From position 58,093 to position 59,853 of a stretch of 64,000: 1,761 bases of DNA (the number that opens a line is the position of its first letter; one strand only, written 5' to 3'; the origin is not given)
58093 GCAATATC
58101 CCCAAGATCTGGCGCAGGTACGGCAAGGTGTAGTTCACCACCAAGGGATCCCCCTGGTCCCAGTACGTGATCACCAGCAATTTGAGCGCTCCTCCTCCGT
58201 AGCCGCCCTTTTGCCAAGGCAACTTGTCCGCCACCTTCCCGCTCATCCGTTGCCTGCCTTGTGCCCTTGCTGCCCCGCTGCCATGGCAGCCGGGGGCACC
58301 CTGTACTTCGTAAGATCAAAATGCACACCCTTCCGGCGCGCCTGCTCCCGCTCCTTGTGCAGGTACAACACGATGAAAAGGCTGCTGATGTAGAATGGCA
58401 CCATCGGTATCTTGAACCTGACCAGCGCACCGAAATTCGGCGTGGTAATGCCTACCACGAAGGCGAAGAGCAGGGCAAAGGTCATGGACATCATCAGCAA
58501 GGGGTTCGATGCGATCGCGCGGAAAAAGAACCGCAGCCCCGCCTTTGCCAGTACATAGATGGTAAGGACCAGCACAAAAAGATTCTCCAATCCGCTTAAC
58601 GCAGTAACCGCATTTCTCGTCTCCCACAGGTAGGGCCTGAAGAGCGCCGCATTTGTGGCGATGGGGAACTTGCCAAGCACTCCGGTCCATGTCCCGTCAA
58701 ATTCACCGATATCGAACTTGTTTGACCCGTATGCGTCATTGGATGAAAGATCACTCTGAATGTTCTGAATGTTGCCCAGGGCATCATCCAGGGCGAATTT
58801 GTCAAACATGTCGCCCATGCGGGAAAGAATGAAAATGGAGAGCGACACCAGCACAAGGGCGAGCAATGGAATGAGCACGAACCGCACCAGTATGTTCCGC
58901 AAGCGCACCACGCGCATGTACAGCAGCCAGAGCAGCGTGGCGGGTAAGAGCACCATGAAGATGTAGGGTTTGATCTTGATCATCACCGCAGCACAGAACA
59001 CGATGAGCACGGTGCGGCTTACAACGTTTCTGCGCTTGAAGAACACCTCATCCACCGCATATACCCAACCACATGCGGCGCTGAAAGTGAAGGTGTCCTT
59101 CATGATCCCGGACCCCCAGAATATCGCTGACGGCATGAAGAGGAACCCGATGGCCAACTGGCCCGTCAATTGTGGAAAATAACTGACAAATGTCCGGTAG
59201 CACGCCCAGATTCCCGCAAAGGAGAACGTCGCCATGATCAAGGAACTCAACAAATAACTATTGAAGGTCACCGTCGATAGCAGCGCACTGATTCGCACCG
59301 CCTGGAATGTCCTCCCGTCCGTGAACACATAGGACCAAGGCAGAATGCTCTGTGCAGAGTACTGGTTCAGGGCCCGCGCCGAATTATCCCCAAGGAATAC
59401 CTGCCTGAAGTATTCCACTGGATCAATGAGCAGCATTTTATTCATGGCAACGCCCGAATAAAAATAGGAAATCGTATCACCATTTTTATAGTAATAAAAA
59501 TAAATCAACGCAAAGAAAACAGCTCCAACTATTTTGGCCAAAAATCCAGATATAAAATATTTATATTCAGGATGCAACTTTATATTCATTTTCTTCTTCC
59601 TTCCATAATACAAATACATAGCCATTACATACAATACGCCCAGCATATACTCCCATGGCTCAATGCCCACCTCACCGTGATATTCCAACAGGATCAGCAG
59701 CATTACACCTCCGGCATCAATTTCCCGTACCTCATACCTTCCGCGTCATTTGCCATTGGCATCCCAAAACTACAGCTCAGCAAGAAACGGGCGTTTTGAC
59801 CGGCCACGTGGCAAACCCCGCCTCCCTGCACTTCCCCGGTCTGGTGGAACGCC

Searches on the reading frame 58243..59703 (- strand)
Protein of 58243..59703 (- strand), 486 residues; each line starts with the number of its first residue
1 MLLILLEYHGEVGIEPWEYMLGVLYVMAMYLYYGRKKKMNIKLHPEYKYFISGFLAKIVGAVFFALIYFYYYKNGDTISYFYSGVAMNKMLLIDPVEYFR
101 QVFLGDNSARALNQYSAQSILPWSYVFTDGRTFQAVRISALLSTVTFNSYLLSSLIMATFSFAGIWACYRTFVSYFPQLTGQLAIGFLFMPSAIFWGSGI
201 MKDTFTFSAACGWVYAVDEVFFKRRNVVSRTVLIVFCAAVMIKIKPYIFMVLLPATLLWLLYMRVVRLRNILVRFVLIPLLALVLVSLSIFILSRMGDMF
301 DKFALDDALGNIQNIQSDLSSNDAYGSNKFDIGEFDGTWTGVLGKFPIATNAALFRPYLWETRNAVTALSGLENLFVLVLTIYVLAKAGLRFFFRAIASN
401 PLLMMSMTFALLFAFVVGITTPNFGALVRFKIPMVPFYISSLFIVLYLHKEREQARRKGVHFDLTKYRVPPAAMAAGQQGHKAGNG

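Call 7: search_protein_families(library=pfam, proteins=[window:58243-59703:-], max_evalue=0.01)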
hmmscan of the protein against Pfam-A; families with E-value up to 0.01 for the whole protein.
window:58243-59703:- (486 aa): 0 families

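Call 8: search_protein_families(library=ncbifam, proteins=[window:58243-59703:-], max_evalue=0.01)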
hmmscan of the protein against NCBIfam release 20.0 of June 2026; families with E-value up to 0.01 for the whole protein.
window:58243-59703:- (486 aa): 0 families

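Call 9: find_homologous_proteins(query=window:58243-59703:-)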
Query window:58243-59703:- (486 aa): 811 proteins with E <= 0.001 among 8000 candidates; the best 120 are listed.
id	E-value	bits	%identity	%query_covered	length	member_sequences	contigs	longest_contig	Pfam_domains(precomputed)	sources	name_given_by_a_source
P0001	0.0e+0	1066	98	100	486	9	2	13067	-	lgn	-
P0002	0.0e+0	1022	93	100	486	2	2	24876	-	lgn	-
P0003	1.3e-230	784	70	100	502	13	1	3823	-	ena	-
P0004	1.9e-229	780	72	97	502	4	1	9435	-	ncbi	-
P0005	4.2e-227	773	68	100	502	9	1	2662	-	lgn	-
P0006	5.0e-224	763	68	100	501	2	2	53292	-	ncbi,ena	-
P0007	5.3e-223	759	68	100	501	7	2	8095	-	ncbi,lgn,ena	-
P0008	6.2e-223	759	67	100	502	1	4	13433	-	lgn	-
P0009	5.8e-221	753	68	98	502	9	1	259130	-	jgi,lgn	jgi:hypothetical protein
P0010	3.5e-216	737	65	99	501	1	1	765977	-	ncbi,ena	-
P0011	2.9e-215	734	67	98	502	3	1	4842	-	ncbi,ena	-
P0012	1.2e-213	728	67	98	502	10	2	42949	-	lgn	-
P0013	2.2e-213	728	65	99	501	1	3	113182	-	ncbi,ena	-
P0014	3.7e-212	723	67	97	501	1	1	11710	-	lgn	-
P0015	3.7e-210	717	67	96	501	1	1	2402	-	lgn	-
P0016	3.3e-205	701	63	100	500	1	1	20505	-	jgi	jgi:hypothetical protein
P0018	2.8e-204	698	64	95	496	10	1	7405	-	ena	-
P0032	2.6e-179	615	58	97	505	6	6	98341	-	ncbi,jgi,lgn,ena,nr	ncbi:MAG TPA: hypothetical protein PLE78_01155 [Flavobacteriales bacterium]|nr:hypothetical protein 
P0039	8.3e-177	607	55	99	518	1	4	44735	-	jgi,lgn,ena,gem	-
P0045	5.4e-174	598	56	99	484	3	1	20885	-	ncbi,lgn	ncbi:MAG: hypothetical protein WAT74_05315 [Flavobacteriales bacterium]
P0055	1.4e-171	590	54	99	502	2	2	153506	-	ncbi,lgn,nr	ncbi:MAG: hypothetical protein JNL43_09325 [Flavobacteriales bacterium]|nr:hypothetical protein [Fla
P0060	1.2e-170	587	57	94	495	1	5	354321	-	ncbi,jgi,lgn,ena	-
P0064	8.8e-169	580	55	96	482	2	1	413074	-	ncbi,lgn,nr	ncbi:MAG: hypothetical protein IPM12_15115 [Flavobacteriales bacterium]|nr:hypothetical protein [Fla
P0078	1.0e-162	561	51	98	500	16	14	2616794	-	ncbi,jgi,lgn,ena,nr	ncbi:MAG: hypothetical protein IPI00_00415 [Flavobacteriales bacterium]|nr:hypothetical protein [Fla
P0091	1.0e-157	544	51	99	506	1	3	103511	-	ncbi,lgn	ncbi:MAG: hypothetical protein R2818_11375 [Flavobacteriales bacterium]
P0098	6.0e-157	541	50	100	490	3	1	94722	-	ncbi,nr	ncbi:MAG: hypothetical protein IPG92_09715 [Flavobacteriales bacterium]|nr:hypothetical protein [Fla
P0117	1.5e-151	524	49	100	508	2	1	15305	-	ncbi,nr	ncbi:MAG: hypothetical protein IPL52_11445 [Flavobacteriales bacterium]|nr:hypothetical protein [Fla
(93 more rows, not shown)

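Call 11: find_related_loci(query=A1, collection=genome_contigs, flank=6000)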
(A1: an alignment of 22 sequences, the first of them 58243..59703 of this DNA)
Query A1 (486 aa) in genome_contigs; peptide patterns used: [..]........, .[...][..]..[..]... (x = any residue, [..] = any of these).
224 stretches matched a pattern; 127 encode a relative of the query (tblastn E <= 1e-3); the best 80 are kept; 80 distinct loci.
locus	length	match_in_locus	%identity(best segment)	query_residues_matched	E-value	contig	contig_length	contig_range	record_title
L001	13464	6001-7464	68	1-486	0e+0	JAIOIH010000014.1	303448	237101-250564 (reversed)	MAG: Flavobacteriales bacterium isolate MAG_25 contig_48487, whole genome shotgun sequence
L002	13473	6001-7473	68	1-486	0e+0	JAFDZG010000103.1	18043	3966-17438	MAG: Bacteroidetes bacterium isolate SZAS-77 CK_MAG-49__103__length-18043, whole genome shotgun sequence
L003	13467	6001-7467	68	1-486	0e+0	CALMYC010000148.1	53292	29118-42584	MAG TPA_asm: uncultured Flavobacteriales bacterium isolate SRR2107173_bin.31_CONCOCT_v1.1_MAG genome assembly, contig: E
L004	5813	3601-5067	68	1-486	0e+0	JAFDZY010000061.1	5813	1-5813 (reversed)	MAG: Bacteroidetes bacterium isolate SZAS AMP-78 CK_MAG-79__61__length-5813, whole genome shotgun sequence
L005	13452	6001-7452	70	1-484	0e+0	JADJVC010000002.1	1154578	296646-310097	MAG: Flavobacteriales bacterium isolate Hirt_18-Q3-R61-65_MAXAC.366 tig00001242-10-11547630, whole genome shotgun sequen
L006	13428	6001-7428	67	1-476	0e+0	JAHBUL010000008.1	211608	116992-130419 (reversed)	MAG: Flavobacteriales bacterium isolate ACE_BAC32 BAC32_8, whole genome shotgun sequence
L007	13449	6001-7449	65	1-483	0e+0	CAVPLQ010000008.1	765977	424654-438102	MAG: uncultured Flavobacteriales bacterium isolate MFD09964.bin.1.3 genome assembly, contig: contig_6827, whole genome s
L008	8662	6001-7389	63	7-469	0e+0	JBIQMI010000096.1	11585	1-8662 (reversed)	MAG: Cryomorphaceae bacterium isolate mag.29h NODE_1477_length_11585, whole genome shotgun sequence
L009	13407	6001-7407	62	1-469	0e+0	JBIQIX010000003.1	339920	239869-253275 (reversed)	MAG: Flavobacteriales bacterium isolate mag.25f NODE_16_length_339920, whole genome shotgun sequence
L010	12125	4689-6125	58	3-482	0e+0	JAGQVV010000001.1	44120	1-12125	MAG: Flavobacteriales bacterium isolate HKST-UBA112 2012-05-30_1_(paired)_contig_187, whole genome shotgun sequence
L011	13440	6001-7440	57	3-486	0e+0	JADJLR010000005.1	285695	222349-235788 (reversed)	MAG: Flavobacteriales bacterium isolate EsbW_18-Q3-R4-48_BAT3C.247 tig00006713-10-2853970, whole genome shotgun sequence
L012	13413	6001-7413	57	3-474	0e+0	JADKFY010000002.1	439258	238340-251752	MAG: Flavobacteriales bacterium isolate Ribe_18-Q3-R11-54_BAT3C.418 tig00002525-10-4389410, whole genome shotgun sequenc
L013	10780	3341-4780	56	3-483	0e+0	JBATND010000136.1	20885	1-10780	MAG: Flavobacteriales bacterium isolate MFD10487_ilm_asm_bin18 k127_53690, whole genome shotgun sequence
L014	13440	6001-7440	55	3-483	8e-180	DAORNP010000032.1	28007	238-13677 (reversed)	MAG TPA_asm: Flavobacteriales bacterium isolate AMR_MDS_5444 NODE_1290_length_28007_cov_2.756869, whole genome shotgun s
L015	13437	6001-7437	54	3-482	2e-178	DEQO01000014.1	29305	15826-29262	MAG TPA_asm: Flavobacteriales bacterium UBA3364 UBA3364_contig_2988, whole genome shotgun sequence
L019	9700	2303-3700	55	3-469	1e-174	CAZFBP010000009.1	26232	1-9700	MAG TPA_asm: uncultured Chryseobacterium sp. isolate binchicken_co16_2 genome assembly, contig: NODE_3140_length_26232_c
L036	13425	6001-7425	48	1-483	2e-159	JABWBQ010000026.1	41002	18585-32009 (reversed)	MAG: Flavobacteriales bacterium isolate MAG_34 scaffold_776, whole genome shotgun sequence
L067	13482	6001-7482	43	2-483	3e-139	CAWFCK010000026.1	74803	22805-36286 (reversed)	MAG: uncultured Flavobacteriales bacterium isolate MFD04651.bin.2.152 genome assembly, contig: contig_6776, whole genome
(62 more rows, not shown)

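Call 12: find_encoding_contigs(protein=window:58243-59703:-, flank=8000)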
Protein window:58243-59703:- (486 aa): 9 contigs read that carry it; 6 places shown.
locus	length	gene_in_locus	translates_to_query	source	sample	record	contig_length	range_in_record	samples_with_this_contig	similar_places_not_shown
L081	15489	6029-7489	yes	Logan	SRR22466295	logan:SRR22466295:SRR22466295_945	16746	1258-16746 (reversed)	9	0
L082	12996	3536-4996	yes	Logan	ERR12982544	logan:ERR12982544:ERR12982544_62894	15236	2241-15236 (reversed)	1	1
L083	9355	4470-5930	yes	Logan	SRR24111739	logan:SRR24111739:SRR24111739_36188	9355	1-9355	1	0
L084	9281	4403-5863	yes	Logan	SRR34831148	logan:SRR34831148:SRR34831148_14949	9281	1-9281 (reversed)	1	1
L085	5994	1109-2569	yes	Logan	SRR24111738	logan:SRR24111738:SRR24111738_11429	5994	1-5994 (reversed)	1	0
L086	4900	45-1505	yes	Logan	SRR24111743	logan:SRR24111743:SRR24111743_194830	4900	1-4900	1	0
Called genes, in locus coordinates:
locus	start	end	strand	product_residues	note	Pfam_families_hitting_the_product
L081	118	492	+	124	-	-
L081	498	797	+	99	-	-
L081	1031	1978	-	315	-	PF03631:Virul_fac_BrkB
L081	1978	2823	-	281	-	PF02749:QRPTase_N, PF01729:QRPTase_C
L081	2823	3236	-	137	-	PF16022:DUF4783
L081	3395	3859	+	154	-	PF02590:SPOUT_MTase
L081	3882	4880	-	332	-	-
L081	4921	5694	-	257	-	PF13489:Methyltransf_23, PF07021:MetW, PF13847:Methyltransf_31, PF08241:Methyltransf_11, PF08242:Methyltransf_12, PF13649:Methyltransf_25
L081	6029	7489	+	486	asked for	-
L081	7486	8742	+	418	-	PF13439:Glyco_transf_4, PF13579:Glyco_trans_4_4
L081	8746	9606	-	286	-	PF13641:Glyco_tranf_2_3, PF00535:Glycos_transf_2, PF10111:Glyco_tranf_2_2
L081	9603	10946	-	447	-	PF01943:Polysacc_synt (weak), PF13440:Polysacc_synt_3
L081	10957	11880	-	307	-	PF00535:Glycos_transf_2, PF10111:Glyco_tranf_2_2, PF13641:Glyco_tranf_2_3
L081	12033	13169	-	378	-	PF13439:Glyco_transf_4, PF13579:Glyco_trans_4_4, PF20706:GT4-conflict, PF00534:Glycos_transf_1, PF13524:Glyco_trans_1_2 (faint), PF13692:Glyco_trans_1_4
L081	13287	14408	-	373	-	PF13692:Glyco_trans_1_4 (weak)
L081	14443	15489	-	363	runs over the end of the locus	-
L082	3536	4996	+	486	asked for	-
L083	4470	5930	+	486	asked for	-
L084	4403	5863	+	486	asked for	-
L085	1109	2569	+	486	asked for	-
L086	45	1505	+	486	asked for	-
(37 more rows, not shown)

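Call 16: find_encoding_contigs(protein=P0002, flank=8000, max_places=3)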
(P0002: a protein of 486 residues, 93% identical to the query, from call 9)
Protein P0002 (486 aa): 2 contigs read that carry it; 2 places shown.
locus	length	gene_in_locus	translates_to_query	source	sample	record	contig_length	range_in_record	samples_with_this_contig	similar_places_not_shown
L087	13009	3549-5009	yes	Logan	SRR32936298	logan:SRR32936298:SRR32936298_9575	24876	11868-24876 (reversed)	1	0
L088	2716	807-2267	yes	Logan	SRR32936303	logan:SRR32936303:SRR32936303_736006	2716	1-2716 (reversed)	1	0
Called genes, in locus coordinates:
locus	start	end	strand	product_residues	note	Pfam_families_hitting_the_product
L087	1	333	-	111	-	?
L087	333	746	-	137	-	PF16022:DUF4783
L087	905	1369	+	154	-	PF02590:SPOUT_MTase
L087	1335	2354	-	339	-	-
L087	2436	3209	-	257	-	PF13489:Methyltransf_23, PF07021:MetW, PF13847:Methyltransf_31, PF08241:Methyltransf_11, PF08242:Methyltransf_12, PF13649:Methyltransf_25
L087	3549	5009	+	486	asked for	-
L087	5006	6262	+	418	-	PF13439:Glyco_transf_4, PF13579:Glyco_trans_4_4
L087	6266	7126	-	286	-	PF13641:Glyco_tranf_2_3, PF00535:Glycos_transf_2, PF10111:Glyco_tranf_2_2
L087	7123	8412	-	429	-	PF13440:Polysacc_synt_3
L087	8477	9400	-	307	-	PF00535:Glycos_transf_2, PF10111:Glyco_tranf_2_2, PF13641:Glyco_tranf_2_3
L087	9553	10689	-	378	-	PF13439:Glyco_transf_4, PF13579:Glyco_trans_4_4, PF20706:GT4-conflict (weak), PF00534:Glycos_transf_1, PF13692:Glyco_trans_1_4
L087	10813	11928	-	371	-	PF13692:Glyco_trans_1_4 (weak)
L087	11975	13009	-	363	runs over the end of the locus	-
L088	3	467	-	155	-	?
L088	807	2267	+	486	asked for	-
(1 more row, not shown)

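Call 17: find_encoding_contigs(protein=P0001, flank=8000, max_places=3)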
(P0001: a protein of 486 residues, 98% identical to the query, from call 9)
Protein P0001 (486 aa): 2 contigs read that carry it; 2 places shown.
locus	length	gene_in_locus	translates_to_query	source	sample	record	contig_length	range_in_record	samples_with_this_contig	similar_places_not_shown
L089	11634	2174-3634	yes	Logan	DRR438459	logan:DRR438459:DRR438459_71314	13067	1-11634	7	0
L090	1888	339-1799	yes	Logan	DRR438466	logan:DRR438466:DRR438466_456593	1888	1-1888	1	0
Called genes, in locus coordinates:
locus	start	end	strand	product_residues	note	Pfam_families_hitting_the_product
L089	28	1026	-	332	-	-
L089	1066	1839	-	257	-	PF13489:Methyltransf_23, PF07021:MetW, PF13847:Methyltransf_31, PF08241:Methyltransf_11, PF08242:Methyltransf_12, PF13649:Methyltransf_25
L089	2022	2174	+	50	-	-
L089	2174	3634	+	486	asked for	-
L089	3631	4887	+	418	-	PF13439:Glyco_transf_4, PF13579:Glyco_trans_4_4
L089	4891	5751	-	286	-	PF13641:Glyco_tranf_2_3, PF00535:Glycos_transf_2, PF10111:Glyco_tranf_2_2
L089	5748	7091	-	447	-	PF01943:Polysacc_synt (weak), PF13440:Polysacc_synt_3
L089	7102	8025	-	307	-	PF00535:Glycos_transf_2, PF10111:Glyco_tranf_2_2, PF13641:Glyco_tranf_2_3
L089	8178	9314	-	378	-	PF13439:Glyco_transf_4, PF13579:Glyco_trans_4_4, PF20706:GT4-conflict (weak), PF00534:Glycos_transf_1, PF13524:Glyco_trans_1_2 (weak), PF13692:Glyco_trans_1_4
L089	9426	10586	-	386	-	-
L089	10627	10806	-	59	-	-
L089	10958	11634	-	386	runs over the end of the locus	PF13692:Glyco_trans_1_4 (faint), PF13524:Glyco_trans_1_2 (weak)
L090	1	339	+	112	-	?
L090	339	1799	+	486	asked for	-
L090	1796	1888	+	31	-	?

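Call 22: search_solved_structures(query=A1, max_evalue=10)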
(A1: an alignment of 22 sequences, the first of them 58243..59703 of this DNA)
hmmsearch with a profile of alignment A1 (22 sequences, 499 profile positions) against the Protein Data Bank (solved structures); distinct sequences matched with E-value up to 10: 0.

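Call 28: find_encoding_contigs(protein=P0013, flank=6000, max_places=1)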
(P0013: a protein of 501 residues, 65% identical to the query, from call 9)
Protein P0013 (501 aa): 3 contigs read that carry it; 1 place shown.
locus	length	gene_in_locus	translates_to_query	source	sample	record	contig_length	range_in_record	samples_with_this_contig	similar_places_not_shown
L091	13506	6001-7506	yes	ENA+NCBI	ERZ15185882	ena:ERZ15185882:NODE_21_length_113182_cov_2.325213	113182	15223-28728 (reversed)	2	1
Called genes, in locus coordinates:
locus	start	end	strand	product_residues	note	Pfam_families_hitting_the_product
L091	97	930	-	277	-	PF13489:Methyltransf_23, PF05175:MTS (weak), PF08241:Methyltransf_11, PF08242:Methyltransf_12, PF13649:Methyltransf_25, PF13847:Methyltransf_31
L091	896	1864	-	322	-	-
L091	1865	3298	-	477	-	PF03062:MBOAT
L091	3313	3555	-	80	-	PF00550:PP-binding (weak)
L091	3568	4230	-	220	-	PF00583:Acetyltransf_1, PF13508:Acetyltransf_7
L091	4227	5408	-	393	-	PF00501:AMP-binding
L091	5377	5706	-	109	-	PF00501:AMP-binding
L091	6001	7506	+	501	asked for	-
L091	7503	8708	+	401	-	PF13439:Glyco_transf_4, PF13579:Glyco_trans_4_4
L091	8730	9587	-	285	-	PF13641:Glyco_tranf_2_3, PF00535:Glycos_transf_2, PF10111:Glyco_tranf_2_2 (weak)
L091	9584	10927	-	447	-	PF01943:Polysacc_synt, PF13440:Polysacc_synt_3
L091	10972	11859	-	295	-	PF00535:Glycos_transf_2, PF10111:Glyco_tranf_2_2, PF13641:Glyco_tranf_2_3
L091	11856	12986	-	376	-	PF13579:Glyco_trans_4_4, PF13439:Glyco_transf_4, PF00534:Glycos_transf_1, PF13692:Glyco_trans_1_4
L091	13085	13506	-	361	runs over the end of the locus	PF01757:Acyl_transf_3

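Call 29: find_encoding_contigs(protein=P0014, flank=6000, max_places=1)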
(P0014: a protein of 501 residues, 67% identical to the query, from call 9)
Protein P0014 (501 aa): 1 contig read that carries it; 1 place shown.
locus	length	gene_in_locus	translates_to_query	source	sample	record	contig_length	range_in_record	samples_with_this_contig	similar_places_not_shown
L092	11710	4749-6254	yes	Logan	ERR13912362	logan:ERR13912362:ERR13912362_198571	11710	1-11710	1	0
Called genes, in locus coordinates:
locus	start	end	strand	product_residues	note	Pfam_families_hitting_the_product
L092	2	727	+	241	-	?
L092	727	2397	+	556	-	PF00884:Sulfatase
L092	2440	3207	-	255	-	PF00551:Formyl_trans_N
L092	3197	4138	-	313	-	PF01522:Polysacc_deac_1, PF10096:DUF2334 (faint)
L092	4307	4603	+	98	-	-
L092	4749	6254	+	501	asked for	-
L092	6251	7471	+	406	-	PF13439:Glyco_transf_4 (weak), PF13579:Glyco_trans_4_4, PF26337:Gtf3_C (weak)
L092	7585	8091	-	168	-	-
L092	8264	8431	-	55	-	-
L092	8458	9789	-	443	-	PF01943:Polysacc_synt, PF13440:Polysacc_synt_3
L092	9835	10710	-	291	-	PF00535:Glycos_transf_2, PF10111:Glyco_tranf_2_2, PF13641:Glyco_tranf_2_3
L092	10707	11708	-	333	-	?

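Call 30: predict_structure(alignment_id=A1)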
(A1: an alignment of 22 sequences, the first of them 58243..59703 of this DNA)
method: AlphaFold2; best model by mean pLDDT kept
length: 486 residues; sequences in the alignment: 22
mean_pLDDT: 78.3   pTM: 0.82
mean pLDDT of the five models: 78.3, 75.1, 73.7, 73.4, 73.4
residues with pLDDT >= 90: 115; 70-90: 237; 50-70: 110; < 50: 24
segments of 3 or more residues with pLDDT < 50: 297-305, 321-325, 477-486
pLDDT, mean of each block of 10 residues (from residue 1): 64 79 92 93 90 90 71 65 87 87 86 78 80 83 87 88 92 92 91 66 81 92 85 89 78 83 66 61 61 54 52 58 53 69 79 81 72 89 94 87 89 81 67 86 95 89 78 50 32
secondary structure, 60 per line:
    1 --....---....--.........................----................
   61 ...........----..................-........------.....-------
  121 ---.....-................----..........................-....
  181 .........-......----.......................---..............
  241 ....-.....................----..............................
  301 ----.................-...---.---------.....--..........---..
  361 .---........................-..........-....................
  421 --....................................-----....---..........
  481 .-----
elements in order: E3-6 E10-13 H16-40 H45-71 H76-93 H95-102 H109-113 H124-128 H130-145 H150-175 H177-189 H191-196 H201-223 H227-244 H246-266 H271-300 H305-321 H339-343 H346-355 H365-388 H390-399 H401-420 H424-458 H464-467 H471-481

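Call 34: fold_search(model_id=the predicted structure, library=pdb)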
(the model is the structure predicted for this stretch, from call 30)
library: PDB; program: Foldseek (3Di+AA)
matches with E <= 10: 123; with E <= 0.001: 0
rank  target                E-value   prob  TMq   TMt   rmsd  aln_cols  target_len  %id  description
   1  8sba                  4.2e-01  0.14  0.12  0.06  22.9       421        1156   13  CryoEM structure of P-Glycoprotein in inward facing 2 state under continuous turnover conditions with vinblastine (released 2025-04-23)
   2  7zlg_A                7.3e-01  0.66  0.37  0.29  20.6       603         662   11  Cryo-EM structure of C-mannosyltransferase CeDPY19, in complex with acceptor peptide and bound to CMT2-Fab and anti-Fa (released 2023-01-11)
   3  8b6l_I                1.0e+00  0.57  0.35  0.27  15.6       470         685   12  Subtomogram average of the human Sec61-TRAP-OSTA-translocon (released 2022-12-07)
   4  8sx7                  1.4e+00  0.06  0.13  0.07  20.3       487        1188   12  Bovine multidrug resistance protein 4 (MRP4) bound to DHEA-S in MSP lipid nanodisc (released 2024-01-17)
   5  7d5p_A                1.6e+00  0.05  0.11  0.13  21.7       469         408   14  Structure of NorC transporter in an outward-open conformation in complex with a single-chain Indian camelid antibody (released 2021-06-09)
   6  8b24_A                1.7e+00  0.10  0.19  0.15  22.1       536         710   10  Time-resolved structure of K+-dependent Na+-PPase from Thermotoga maritima 3600-seconds post reaction initiation with  (released 2024-01-17)
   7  9jbt                  2.0e+00  0.04  0.10  0.11  24.2       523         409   12  Structure of LAT4 in complex with Phe (released 2026-03-11)
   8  8ug6_A                2.0e+00  0.08  0.15  0.17  20.8       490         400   12  Mus musculus Otopetrin 2 (mOTOP2) in pH 5.0 (released 2024-08-21)
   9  9mff_A                2.1e+00  0.06  0.12  0.14  23.7       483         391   11  Structure of zebrafish OTOP1 in nanodisc in complex with inhibitor C2.2 (released 2025-11-05)
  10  6vbg_B                2.1e+00  0.04  0.11  0.13  24.5       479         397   11  Lactose permease complex with thiodigalactoside and nanobody 9043 (released 2020-11-25)
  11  8sxb                  2.1e+00  0.04  0.11  0.07  21.9       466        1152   12  Bovine multidrug resistance protein 4 (MRP4) bound to prostaglandin E2 in MSP lipid nanodisc (released 2024-01-17)
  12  6ppl_B                2.3e+00  0.06  0.16  0.12  23.4       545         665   15  Cryo-EM structure of human NatE complex (NatA/Naa50) (released 2020-02-19)
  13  3vvn                  2.4e+00  0.04  0.12  0.13  22.3       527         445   11  Crystal structure of MATE in the straight conformation (released 2013-04-03)
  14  8iz8                  2.4e+00  0.04  0.11  0.06  21.0       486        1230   12  cryo EM structure of apo hMRP4 (released 2024-04-10)
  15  8eew_A                2.4e+00  0.03  0.09  0.07  35.2       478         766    8  CryoEM of the soluble OPA1 dimer from the GDP-AlFx bound helical assembly on a lipid membrane (released 2023-06-28)
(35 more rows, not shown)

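Call 40: search_protein_families(library=pfam, alignment_id=A1, max_evalue=10)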
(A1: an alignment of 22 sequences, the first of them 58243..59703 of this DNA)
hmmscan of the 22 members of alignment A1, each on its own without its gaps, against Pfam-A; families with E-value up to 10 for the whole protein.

A. member 1, window:58243-59703:- (486 aa): 0 families

B. families by the number of members that match (of 22 scanned): 9 families
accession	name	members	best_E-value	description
PF09913.15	DUF2142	6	3.8e-05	Predicted membrane protein (DUF2142)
PF03530.19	SK_channel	1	0.0036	Calcium-activated SK potassium channel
PF23993.1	DUF7311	1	0.086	Domain of unknown function (DUF7311)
PF08592.16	Anthrone_oxy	1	0.23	Anthrone oxygenase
PF20682.3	Hanta_Gc_C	1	0.33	Hantavirus glycoprotein Gc, C-terminal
PF20327.3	DUF6622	1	0.53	Family of unknown function (DUF6622)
PF08999.15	SP_C-Propep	1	0.57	Surfactant protein C, N terminal propeptide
PF19484.4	DUF6020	1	0.9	Family of unknown function (DUF6020)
PF10766.14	AcrZ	1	4.7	Multidrug efflux pump-associated protein AcrZ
